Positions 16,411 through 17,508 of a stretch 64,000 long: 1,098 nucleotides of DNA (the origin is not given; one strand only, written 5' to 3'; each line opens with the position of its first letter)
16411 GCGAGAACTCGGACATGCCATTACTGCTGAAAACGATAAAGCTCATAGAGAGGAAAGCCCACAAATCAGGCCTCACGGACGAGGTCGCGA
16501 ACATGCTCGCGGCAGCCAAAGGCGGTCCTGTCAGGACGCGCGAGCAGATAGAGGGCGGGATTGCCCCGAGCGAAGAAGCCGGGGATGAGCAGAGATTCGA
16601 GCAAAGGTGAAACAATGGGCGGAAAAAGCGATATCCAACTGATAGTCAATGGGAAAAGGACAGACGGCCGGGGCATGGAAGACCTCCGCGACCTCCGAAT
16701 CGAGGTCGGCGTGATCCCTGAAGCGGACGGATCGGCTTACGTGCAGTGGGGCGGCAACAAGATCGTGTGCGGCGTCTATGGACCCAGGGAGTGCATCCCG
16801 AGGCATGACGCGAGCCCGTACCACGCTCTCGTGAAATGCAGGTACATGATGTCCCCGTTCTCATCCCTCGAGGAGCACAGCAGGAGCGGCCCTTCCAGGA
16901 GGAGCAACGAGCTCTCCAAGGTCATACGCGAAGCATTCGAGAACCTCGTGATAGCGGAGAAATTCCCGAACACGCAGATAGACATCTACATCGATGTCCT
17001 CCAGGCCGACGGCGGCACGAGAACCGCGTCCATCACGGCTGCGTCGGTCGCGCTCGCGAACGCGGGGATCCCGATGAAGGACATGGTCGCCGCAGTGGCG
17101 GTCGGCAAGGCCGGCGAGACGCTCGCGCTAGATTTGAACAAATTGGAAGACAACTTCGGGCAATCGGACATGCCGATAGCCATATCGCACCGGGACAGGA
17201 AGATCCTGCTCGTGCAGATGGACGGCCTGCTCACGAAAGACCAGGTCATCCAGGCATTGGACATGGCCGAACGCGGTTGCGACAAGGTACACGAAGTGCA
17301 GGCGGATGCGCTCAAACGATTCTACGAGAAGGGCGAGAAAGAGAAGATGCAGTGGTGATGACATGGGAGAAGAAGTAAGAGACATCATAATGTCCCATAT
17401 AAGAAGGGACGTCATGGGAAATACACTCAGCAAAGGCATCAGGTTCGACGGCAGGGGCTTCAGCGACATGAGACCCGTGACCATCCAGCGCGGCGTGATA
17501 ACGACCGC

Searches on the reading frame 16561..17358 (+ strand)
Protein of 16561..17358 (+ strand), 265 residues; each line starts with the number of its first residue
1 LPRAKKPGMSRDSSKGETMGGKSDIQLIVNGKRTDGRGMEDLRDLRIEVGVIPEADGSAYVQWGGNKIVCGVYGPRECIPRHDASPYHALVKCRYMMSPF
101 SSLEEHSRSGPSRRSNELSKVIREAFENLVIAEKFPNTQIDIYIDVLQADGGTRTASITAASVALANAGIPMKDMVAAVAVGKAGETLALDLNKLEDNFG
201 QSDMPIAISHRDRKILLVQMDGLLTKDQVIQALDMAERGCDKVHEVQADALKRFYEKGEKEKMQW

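Call 29: search_protein_families(library=pfam, proteins=[window:16561-17358:+], max_evalue=0.001)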
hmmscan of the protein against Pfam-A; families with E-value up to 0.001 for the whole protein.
window:16561-17358:+ (265 aa): 2 families
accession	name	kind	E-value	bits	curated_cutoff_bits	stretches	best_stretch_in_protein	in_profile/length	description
PF01138.27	RNase_PH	-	3.5e-37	128.2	25.5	1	42-171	2-130/130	3' exoribonuclease family, domain 1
PF03725.20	RNase_PH_C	-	5.2e-14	52.4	20.8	1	174-238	1-66/67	3' exoribonuclease family, domain 2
